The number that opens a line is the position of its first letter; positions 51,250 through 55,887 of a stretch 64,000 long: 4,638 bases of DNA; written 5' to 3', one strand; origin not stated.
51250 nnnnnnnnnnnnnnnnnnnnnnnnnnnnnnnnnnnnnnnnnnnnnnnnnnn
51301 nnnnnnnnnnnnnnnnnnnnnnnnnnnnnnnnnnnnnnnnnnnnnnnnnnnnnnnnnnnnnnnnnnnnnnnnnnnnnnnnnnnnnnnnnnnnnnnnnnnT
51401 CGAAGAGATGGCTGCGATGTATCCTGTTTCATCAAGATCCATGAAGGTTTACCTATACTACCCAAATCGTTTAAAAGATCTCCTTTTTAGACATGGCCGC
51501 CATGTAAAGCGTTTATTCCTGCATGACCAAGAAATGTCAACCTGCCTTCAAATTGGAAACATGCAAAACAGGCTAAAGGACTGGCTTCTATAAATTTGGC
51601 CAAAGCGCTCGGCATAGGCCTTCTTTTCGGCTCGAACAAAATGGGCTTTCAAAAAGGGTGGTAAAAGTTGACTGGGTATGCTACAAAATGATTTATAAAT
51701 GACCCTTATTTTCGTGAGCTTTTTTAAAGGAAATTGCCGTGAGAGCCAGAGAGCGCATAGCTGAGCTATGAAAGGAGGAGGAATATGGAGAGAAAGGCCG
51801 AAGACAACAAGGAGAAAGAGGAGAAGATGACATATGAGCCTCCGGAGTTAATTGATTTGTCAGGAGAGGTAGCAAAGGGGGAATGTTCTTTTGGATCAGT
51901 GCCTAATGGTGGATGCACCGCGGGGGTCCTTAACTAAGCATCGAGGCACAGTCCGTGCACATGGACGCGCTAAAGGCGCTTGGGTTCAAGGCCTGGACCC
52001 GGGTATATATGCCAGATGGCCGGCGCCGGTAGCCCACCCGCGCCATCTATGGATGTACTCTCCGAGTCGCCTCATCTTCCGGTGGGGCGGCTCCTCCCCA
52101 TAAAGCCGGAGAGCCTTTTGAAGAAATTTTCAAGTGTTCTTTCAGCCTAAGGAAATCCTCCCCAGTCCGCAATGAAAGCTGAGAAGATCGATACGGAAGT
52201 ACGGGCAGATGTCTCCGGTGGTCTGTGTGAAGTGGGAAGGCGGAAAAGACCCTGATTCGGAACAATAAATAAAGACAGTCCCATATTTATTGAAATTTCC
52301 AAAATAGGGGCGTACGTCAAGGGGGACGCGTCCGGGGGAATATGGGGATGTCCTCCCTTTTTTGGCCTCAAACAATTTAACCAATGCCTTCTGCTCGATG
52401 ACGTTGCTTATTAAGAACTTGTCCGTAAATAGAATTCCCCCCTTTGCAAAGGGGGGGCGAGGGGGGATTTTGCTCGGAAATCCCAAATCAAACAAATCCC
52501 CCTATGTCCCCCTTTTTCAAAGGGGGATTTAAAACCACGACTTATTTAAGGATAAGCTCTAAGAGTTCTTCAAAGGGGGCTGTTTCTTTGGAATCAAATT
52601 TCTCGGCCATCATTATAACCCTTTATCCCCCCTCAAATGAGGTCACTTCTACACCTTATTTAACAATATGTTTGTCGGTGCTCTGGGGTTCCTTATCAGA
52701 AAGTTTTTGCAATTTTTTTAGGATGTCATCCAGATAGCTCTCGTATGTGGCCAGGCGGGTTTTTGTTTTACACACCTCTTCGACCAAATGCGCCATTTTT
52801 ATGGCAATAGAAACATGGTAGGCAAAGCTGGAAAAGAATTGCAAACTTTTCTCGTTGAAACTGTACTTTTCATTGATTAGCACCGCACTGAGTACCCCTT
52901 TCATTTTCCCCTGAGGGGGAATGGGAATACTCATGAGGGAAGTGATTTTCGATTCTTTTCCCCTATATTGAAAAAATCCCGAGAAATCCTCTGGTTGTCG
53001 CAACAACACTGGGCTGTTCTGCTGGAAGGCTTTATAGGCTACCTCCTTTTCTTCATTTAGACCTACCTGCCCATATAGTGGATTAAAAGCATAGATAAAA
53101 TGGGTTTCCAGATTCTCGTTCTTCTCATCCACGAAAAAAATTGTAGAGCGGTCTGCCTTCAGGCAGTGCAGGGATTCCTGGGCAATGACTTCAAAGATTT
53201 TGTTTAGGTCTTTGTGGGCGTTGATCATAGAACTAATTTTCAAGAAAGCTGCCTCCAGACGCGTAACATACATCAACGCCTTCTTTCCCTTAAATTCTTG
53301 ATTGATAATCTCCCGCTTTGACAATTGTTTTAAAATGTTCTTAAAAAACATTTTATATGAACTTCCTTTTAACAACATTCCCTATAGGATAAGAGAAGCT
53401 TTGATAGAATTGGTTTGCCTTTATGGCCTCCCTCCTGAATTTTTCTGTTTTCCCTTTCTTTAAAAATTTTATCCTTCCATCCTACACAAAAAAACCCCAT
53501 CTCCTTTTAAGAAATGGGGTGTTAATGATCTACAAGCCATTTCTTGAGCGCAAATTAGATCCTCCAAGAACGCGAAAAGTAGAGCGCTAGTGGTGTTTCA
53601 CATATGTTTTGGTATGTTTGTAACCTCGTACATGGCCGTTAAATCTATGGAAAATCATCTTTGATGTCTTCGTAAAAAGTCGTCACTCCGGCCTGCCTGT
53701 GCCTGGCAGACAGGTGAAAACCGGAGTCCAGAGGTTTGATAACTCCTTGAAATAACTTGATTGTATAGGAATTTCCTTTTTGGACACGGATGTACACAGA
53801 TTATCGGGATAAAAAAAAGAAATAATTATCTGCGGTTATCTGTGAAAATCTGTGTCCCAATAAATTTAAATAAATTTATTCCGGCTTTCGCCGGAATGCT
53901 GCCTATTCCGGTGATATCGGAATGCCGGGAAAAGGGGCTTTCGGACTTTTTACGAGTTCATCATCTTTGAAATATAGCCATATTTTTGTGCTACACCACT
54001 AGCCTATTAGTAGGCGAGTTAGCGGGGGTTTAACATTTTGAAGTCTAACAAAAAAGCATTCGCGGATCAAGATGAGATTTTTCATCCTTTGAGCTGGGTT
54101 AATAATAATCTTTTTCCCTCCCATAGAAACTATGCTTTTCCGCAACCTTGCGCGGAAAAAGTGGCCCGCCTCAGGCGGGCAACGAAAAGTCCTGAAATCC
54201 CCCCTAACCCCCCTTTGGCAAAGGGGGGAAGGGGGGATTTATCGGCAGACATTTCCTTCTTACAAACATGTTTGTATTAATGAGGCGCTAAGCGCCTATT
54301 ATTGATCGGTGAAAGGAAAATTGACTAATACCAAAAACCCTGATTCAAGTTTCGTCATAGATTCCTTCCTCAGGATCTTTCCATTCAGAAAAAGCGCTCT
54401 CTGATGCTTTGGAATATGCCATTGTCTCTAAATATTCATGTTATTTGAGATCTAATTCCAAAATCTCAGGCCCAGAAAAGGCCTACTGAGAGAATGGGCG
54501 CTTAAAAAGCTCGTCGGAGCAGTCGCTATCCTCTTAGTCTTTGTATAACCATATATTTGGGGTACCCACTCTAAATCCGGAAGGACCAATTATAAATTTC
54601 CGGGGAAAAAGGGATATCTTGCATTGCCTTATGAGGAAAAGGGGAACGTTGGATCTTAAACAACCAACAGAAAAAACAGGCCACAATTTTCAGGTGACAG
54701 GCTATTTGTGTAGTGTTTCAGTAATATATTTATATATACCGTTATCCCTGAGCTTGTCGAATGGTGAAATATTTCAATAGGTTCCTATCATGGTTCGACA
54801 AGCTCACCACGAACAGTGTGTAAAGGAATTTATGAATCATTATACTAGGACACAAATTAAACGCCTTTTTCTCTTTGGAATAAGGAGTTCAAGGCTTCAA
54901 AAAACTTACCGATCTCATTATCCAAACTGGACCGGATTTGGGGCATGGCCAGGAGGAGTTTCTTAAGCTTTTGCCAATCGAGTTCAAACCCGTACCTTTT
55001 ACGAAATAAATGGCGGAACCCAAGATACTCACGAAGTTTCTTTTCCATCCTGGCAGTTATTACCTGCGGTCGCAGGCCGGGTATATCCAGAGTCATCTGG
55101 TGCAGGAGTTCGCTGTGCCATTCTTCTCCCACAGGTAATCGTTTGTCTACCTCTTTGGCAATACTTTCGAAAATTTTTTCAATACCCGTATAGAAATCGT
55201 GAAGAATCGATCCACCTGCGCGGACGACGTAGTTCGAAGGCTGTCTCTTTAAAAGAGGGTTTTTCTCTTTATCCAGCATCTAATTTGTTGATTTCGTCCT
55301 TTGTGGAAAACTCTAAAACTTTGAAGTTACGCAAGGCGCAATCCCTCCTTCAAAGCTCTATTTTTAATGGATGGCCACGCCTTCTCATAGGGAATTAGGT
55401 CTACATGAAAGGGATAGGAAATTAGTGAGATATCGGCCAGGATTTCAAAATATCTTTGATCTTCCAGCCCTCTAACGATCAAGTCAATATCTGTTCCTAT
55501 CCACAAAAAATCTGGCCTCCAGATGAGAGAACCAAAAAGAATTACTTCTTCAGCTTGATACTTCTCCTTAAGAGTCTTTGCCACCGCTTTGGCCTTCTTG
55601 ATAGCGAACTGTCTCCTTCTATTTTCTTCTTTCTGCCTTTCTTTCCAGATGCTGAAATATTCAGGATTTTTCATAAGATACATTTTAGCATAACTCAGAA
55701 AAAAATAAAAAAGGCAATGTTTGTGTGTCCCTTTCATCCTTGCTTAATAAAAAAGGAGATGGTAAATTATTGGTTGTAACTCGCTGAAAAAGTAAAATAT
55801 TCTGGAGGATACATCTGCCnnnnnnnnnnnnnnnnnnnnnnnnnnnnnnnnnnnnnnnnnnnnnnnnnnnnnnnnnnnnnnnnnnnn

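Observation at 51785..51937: Unlisted 51-aa ORF with strong RBS is a candidate two-Cys precursor peptide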

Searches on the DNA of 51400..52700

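Call 49: search_rna_families(source=window, start=51400, end=52700, threshold=evalue, max_evalue=1)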
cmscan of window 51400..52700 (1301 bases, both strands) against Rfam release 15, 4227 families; matches with E-value up to 1: 6.
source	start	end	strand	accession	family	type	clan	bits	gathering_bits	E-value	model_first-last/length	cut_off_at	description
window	52428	52527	-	RF00515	PyrR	Cis-reg;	-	26.6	54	0.36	1-115/115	no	PyrR binding site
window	52448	52517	+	RF04279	mir-H20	Gene; miRNA;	CL00141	23.2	99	0.17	1-82/82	no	mir-H20 microRNA precursor family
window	52477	52548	+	RF00616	LhrC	Gene; sRNA;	CL00114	23.2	110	0.88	1-111/111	no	Listeria LhrC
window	52247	52312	+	RF03581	mir-4878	Gene; miRNA;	-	22.1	100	0.12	1-73/73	no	mir-4878 microRNA precursor family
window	52408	52558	+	RF01264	snR83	Gene; snRNA; snoRNA; HACA-box;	CL00023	21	75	0.032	12-210/308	no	Small nucleolar RNA snR83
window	52448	52516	-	RF04279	mir-H20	Gene; miRNA;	CL00141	20.3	99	0.84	1-82/82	no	mir-H20 microRNA precursor family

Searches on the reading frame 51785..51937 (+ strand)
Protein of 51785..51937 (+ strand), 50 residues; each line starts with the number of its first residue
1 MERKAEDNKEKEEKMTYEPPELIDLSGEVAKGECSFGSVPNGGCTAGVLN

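Call 4: search_protein_families(library=pfam, proteins=[window:51785-51937:+], max_evalue=0.01)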
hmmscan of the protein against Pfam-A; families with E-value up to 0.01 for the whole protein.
window:51785-51937:+ (50 aa): 0 families

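Call 5: search_protein_families(library=ncbifam, proteins=[window:51785-51937:+], max_evalue=0.1)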
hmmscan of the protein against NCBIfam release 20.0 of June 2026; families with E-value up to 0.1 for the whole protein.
window:51785-51937:+ (50 aa): 0 families

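Call 6: find_homologous_proteins(query=window:51785-51934:+, max_evalue=10)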
Query seq(50 aa) (50 aa): 11 proteins with E <= 10 among 11 candidates.
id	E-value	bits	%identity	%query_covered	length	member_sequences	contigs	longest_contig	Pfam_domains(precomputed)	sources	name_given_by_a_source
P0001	6.6e-26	105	100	100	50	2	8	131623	-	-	-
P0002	5.0e-14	69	74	94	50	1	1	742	-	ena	-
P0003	1.5e-13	67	81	82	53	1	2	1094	-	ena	-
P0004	2.4e-13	66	77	94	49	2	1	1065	-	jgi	jgi:hypothetical protein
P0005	9.9e-12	61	89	70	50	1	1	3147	-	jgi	jgi:hypothetical protein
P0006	1.0e-11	61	66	94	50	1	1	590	-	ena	-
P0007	2.0e-11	60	66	94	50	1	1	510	-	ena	-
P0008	3.9e-11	60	89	70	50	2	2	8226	-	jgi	jgi:hypothetical protein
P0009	4.1e-11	59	89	70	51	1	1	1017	-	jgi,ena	-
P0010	6.8e-11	59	67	94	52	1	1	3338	-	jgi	jgi:hypothetical protein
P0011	3.2e-10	57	78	78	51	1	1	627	-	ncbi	-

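Call 20: find_related_loci(query=A1, collection=metagenome_contigs, flank=10000)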
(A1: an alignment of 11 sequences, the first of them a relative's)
Query A1 (50 aa) in metagenome_contigs; peptide patterns used: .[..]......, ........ (x = any residue, [..] = any of these).
99 stretches matched a pattern; 1 encode a relative of the query (tblastn E <= 1e-3); 1 distinct loci.
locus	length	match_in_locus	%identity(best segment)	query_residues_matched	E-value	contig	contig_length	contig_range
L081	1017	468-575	89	1-35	4e-18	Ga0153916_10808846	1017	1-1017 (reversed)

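Call 21: find_encoding_contigs(protein=P0008, flank=10000, max_places=3)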
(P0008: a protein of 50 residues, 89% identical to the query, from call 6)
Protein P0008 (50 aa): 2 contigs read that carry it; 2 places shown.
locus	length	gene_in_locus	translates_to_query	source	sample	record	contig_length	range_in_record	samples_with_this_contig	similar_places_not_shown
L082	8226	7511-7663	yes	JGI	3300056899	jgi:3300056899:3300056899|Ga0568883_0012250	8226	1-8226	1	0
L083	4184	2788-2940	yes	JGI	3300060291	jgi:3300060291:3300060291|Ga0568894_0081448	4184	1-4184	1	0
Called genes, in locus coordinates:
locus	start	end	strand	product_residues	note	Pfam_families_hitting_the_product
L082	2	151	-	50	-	?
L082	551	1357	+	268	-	PF07589:PEP_exosort_dom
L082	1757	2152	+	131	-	PF05402:PqqD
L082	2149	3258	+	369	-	PF04055:Radical_SAM, PF13186:SPASM (weak)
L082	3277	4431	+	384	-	PF13353:Fer4_12 (faint), PF04055:Radical_SAM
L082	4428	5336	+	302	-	PF27840:ScmC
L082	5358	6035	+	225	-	PF00717:Peptidase_S24 (weak)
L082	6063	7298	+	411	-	PF14907:NTP_transf_5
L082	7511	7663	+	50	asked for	-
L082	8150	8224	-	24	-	?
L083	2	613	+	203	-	?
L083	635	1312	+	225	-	PF00717:Peptidase_S24 (weak)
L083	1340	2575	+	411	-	PF14907:NTP_transf_5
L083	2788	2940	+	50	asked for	-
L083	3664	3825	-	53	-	-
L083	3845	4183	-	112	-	?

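Call 22: find_encoding_contigs(protein=P0010, flank=10000, max_places=3)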
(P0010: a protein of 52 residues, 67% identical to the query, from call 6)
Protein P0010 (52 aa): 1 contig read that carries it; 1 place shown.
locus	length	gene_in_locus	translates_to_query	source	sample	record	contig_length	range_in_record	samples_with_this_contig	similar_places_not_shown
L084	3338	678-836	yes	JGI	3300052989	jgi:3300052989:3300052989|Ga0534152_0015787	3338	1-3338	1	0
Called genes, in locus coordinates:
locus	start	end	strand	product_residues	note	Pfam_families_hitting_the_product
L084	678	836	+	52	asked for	-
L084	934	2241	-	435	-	PF13701:DDE_Tnp_1_4, PF01609:DDE_Tnp_1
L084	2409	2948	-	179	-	PF02572:CobA_CobO_BtuR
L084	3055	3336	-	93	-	?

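Call 23: find_encoding_contigs(protein=P0005, flank=10000, max_places=3)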
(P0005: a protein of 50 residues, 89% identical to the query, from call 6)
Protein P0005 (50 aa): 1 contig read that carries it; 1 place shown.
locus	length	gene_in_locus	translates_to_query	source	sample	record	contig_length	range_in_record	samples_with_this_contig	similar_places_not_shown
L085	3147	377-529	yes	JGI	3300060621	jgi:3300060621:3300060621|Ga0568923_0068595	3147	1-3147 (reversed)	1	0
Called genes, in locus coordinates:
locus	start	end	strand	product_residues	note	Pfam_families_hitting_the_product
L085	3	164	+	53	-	?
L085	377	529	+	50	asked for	-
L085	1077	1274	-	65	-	-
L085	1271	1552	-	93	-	PF02627:CMD (weak)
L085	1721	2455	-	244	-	-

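Call 24: find_encoding_contigs(protein=P0001, flank=3000, max_places=8)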
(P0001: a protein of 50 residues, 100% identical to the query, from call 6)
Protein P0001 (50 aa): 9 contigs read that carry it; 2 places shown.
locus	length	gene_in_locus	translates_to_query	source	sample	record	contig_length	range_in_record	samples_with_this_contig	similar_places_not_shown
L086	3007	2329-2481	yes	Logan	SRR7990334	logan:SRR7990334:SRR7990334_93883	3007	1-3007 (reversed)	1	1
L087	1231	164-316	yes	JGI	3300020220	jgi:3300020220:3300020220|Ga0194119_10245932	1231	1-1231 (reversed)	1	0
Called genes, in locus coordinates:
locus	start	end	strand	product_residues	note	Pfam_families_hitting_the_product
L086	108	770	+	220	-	PF00717:Peptidase_S24 (weak)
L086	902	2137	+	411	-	PF14907:NTP_transf_5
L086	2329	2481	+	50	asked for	-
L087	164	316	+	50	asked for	-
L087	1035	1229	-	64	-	?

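Call 25: find_encoding_contigs(protein=P0002, flank=3000, max_places=2)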
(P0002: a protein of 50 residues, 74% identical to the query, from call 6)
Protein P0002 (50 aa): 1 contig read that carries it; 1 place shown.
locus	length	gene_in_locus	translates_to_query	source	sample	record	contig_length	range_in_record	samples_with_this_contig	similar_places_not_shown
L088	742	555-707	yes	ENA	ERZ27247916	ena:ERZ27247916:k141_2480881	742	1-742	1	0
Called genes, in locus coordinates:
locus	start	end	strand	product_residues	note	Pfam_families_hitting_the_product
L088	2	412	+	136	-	?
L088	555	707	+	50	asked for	-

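Call 26: find_encoding_contigs(protein=P0003, flank=3000, max_places=2)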
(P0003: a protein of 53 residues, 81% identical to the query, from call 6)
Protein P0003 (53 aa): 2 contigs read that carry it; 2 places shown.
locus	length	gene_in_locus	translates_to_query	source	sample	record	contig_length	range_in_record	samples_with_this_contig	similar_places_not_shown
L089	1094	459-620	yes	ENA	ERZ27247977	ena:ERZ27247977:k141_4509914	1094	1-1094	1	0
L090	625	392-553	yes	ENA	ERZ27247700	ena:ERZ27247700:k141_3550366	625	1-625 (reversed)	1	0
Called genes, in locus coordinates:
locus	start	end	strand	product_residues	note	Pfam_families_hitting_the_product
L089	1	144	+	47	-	?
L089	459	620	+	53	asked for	-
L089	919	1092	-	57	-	?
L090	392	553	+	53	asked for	-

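Call 27: find_encoding_contigs(protein=P0004, flank=3000, max_places=2)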
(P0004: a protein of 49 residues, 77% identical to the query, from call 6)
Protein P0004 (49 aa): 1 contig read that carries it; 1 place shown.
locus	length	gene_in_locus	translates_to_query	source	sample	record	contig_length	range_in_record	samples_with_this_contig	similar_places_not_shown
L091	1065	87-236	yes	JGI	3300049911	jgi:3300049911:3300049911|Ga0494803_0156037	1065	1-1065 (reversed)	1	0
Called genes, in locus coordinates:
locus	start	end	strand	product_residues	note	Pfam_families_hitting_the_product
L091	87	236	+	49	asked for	-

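Call 28: find_encoding_contigs(protein=P0006, flank=3000, max_places=2)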
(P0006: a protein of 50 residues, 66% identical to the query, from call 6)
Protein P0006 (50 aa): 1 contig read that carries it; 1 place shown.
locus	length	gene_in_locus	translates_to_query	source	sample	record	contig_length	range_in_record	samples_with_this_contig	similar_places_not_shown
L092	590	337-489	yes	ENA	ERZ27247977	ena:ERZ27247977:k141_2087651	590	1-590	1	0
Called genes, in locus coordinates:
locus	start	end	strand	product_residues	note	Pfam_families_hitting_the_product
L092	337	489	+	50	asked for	-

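Call 29: find_encoding_contigs(protein=P0007, flank=3000, max_places=2)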
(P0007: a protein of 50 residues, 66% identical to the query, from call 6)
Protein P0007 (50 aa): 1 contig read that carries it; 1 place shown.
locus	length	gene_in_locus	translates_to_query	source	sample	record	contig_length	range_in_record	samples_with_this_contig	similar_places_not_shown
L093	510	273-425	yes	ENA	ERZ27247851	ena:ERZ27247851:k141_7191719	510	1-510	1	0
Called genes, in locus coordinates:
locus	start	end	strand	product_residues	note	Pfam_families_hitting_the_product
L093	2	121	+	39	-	?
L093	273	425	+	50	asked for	-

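Call 30: find_encoding_contigs(protein=P0011, flank=3000, max_places=2)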
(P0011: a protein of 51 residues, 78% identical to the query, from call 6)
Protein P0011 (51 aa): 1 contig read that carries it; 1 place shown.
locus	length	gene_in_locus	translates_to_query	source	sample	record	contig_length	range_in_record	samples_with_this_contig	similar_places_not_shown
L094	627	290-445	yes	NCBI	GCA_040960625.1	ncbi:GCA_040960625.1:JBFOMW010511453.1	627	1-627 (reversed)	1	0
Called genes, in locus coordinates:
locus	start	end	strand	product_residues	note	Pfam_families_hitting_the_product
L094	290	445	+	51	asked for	-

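Call 45: search_protein_families(library=ncbifam, proteins=[window:51785-51934:+], max_evalue=10)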
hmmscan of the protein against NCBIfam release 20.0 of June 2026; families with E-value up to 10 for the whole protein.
seq(50 aa): 0 families

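Call 71: search_protein_representatives(alignment_id=A1)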
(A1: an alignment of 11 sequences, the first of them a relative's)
Query: 11 sequences, 50 profile positions. Proteins with E-value up to 0.001 (for the whole library): 23; up to 1e-10: 1; up to 1e-30: 0. The best 23 are listed.
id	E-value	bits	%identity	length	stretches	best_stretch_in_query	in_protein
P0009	4.4e-27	109.8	-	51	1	1-49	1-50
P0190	3.1e-07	46.3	-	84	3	14-48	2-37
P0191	4.1e-06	42.7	-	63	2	9-47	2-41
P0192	2.4e-05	40.2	-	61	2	3-48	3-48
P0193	2.8e-05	40.0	-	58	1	9-48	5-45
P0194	1.1e-04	38.1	-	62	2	12-49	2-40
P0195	1.5e-04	37.7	-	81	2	4-49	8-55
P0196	1.6e-04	37.6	-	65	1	13-49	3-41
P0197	1.6e-04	37.6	-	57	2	9-49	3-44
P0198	1.8e-04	37.5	-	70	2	11-49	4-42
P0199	1.8e-04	37.4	-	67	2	14-49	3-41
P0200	2.0e-04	37.3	-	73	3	14-48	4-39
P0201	3.2e-04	36.6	-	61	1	8-49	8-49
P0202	3.6e-04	36.5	-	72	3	13-48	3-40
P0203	3.7e-04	36.4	-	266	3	6-48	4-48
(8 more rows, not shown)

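Call 81: search_protein_families(library=pfam, proteins=[P0203], max_evalue=0.01)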
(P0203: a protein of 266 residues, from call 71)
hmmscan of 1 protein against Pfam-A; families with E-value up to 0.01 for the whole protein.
P0203 (266 aa): 2 families
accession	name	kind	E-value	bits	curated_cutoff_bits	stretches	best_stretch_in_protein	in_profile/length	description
PF13860.13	FlgD_ig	-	9.7e-11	41.9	27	1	192-254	11-76/79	FlgD Ig-like domain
PF18962.6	Por_Secre_tail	-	3.9e-05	24.3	27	1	184-262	3-73/75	Secretion system C-terminal sorting domain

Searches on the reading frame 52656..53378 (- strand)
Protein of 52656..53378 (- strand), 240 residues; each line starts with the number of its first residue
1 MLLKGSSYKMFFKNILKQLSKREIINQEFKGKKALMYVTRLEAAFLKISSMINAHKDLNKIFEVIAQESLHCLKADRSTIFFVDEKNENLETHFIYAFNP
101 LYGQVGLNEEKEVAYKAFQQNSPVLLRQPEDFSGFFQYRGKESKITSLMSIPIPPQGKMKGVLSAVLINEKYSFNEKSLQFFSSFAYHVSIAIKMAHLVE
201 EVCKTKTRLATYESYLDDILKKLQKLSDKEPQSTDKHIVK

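Call 4: search_protein_families(library=pfam, proteins=[window:52656-53378:-], max_evalue=0.01)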
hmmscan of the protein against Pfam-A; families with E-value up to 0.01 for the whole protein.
window:52656-53378:- (240 aa): 3 families
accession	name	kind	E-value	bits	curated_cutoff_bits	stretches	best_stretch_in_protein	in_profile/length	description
PF13185.12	GAF_2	-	3.4e-10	40.7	28.6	1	56-193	2-135/136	GAF domain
PF01590.32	GAF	-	8.5e-09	36.5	22.4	1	57-193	1-133/133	GAF domain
PF13492.12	GAF_3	-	0.00065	20.5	27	1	58-193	2-127/129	GAF domain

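Call 5: search_protein_families(library=ncbifam, proteins=[window:52656-53378:-], max_evalue=0.1)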
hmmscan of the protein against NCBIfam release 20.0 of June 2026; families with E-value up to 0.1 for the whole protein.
window:52656-53378:- (240 aa): 2 families
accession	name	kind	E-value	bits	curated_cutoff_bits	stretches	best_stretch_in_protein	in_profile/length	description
TIGR01817.1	nifA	equivalog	6.1e-06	25.3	528.85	1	44-207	6-170/534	nif-specific transcriptional activator NifA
NF011958.0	PRK15429.1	equivalog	7.1e-05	21.6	830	1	47-219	192-370/692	formate hydrogenlyase transcriptional activator FlhA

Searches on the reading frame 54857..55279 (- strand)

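Call 61: search_protein_families(library=pfam, proteins=[window:54857-55279:-], max_evalue=0.001)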
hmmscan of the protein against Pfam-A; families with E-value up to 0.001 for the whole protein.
window:54857-55279:- (140 aa): 1 family
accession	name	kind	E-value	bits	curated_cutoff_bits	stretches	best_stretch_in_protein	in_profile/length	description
PF20797.2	HepT-like_2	-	2.4e-33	114.9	27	1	24-129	4-109/110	HepT-like protein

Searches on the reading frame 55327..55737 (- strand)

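Call 61: search_protein_families(library=pfam, proteins=[window:55327-55737:-], max_evalue=0.001)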
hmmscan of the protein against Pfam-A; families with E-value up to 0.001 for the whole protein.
window:55327-55737:- (136 aa): 2 families
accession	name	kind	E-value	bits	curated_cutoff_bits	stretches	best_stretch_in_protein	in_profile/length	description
PF18765.7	Polbeta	-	2.6e-06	27.9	26.9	1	52-134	3-86/93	Polymerase beta, Nucleotidyltransferase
PF01909.29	NTP_transf_2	-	1.9e-05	25.4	21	1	51-133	3-91/93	Nucleotidyltransferase domain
